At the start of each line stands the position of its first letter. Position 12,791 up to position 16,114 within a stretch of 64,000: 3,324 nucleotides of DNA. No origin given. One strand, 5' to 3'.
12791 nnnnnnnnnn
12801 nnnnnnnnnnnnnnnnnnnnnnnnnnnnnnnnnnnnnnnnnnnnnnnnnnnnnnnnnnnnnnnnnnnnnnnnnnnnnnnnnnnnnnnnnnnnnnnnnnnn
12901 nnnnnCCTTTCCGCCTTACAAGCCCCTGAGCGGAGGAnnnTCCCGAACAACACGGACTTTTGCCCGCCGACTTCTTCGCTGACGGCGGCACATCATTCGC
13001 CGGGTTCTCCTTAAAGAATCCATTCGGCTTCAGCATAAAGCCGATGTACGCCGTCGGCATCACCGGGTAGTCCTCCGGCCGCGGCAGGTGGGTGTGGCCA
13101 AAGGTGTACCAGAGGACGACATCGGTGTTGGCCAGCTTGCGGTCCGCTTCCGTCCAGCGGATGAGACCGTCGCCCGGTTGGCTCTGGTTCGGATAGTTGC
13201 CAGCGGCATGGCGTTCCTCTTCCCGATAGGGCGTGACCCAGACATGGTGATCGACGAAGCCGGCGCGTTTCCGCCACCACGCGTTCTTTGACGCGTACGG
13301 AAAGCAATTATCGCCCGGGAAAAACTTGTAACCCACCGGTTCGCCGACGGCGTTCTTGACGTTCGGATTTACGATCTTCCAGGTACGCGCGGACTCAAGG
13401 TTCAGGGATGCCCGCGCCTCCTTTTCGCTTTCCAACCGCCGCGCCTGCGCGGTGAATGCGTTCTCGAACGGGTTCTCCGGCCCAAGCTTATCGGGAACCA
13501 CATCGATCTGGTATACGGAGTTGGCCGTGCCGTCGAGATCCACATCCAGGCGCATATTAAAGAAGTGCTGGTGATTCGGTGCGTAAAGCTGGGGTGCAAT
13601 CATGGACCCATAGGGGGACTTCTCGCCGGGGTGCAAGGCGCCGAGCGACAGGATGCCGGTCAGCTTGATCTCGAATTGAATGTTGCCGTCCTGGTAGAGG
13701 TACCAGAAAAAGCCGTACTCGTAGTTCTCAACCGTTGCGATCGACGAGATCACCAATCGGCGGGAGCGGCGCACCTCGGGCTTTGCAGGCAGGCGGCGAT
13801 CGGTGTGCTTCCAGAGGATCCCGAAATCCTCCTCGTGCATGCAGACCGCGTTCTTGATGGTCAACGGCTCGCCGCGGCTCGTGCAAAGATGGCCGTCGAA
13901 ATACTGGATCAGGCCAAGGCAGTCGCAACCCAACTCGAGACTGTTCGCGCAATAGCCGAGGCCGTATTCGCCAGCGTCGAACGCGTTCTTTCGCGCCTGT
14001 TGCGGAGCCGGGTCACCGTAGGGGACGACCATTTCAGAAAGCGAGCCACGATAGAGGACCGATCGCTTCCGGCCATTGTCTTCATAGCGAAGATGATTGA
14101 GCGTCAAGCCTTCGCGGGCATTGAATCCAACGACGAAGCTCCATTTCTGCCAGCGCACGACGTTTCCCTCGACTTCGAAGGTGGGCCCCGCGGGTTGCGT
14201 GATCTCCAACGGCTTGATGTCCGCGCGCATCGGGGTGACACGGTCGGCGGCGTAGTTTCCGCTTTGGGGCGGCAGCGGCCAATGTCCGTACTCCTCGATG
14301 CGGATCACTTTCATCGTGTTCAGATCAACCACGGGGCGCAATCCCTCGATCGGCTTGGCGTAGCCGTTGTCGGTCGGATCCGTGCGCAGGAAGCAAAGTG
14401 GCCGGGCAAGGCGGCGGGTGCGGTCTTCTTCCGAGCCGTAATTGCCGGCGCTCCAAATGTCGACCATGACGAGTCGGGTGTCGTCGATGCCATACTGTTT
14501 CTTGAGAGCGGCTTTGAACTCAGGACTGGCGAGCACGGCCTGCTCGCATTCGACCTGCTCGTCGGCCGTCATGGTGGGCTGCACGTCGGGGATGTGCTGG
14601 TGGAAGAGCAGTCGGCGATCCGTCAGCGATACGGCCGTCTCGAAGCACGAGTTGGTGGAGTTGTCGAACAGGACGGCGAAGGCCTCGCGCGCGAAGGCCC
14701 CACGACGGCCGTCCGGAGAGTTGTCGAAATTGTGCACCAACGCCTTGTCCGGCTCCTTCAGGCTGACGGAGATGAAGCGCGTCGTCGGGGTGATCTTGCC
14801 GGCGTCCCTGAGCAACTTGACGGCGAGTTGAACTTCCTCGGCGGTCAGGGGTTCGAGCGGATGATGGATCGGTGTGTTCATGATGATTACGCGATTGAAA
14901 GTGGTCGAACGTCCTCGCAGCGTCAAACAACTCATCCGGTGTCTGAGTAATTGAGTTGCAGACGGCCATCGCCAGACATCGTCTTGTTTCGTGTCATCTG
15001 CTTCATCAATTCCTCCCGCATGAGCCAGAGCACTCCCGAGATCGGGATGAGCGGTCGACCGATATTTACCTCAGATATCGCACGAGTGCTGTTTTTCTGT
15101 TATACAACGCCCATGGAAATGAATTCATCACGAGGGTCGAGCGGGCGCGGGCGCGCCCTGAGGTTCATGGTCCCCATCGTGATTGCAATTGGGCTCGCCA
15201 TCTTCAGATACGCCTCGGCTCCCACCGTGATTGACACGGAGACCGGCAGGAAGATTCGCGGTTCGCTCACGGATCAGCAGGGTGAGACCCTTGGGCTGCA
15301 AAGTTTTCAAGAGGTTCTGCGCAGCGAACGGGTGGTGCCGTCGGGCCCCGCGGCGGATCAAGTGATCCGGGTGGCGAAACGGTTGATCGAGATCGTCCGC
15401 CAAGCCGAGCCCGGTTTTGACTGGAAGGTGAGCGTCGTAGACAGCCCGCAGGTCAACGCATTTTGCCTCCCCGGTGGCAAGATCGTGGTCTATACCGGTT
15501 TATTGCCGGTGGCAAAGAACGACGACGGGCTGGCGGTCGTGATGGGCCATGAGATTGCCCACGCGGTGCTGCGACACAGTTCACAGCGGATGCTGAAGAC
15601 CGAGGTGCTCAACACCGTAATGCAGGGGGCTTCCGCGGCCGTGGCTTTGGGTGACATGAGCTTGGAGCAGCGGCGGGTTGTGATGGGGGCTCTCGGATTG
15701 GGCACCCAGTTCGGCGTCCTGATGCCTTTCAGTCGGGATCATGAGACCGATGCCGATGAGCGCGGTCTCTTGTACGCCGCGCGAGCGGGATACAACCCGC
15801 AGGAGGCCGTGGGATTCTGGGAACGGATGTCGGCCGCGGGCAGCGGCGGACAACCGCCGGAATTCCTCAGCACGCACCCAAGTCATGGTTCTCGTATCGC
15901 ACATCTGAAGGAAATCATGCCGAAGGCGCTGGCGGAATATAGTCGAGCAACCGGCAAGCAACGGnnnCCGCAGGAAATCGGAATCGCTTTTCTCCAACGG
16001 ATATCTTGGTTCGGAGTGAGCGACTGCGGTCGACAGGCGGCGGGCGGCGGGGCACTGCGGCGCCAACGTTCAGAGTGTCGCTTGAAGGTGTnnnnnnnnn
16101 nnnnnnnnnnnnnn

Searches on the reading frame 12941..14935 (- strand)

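Call 22: search_protein_families(library=pfam, proteins=[window:12941-14935:-], max_evalue=0.001)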
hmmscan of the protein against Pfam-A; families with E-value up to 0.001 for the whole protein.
window:12941-14935:- (665 aa): 4 families
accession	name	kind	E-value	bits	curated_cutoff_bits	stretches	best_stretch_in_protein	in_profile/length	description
PF01179.26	Cu_amine_oxid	-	2e-162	541.2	27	1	244-646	2-406/407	Copper amine oxidase, enzyme domain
PF02728.21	Cu_amine_oxidN3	-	6.1e-18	65.4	22.6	1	120-217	1-94/100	Copper amine oxidase, N3 domain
PF21994.1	AGAO-like_N2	-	8.1e-10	39.2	27.4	1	31-108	1-72/76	AGAO-like N2 domain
PF02727.21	Cu_amine_oxidN2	-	1.5e-08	35.2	21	1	25-94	1-68/87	Copper amine oxidase, N2 domain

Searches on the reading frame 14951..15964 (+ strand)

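Call 22: search_protein_families(library=pfam, proteins=[window:14951-15964:+], max_evalue=0.001)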
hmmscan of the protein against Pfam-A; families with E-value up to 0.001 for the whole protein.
window:14951-15964:+ (338 aa): 1 family
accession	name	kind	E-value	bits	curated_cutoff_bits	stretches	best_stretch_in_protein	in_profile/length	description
PF01435.24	Peptidase_M48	-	2e-39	135.8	20.3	1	137-322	6-185/186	Peptidase family M48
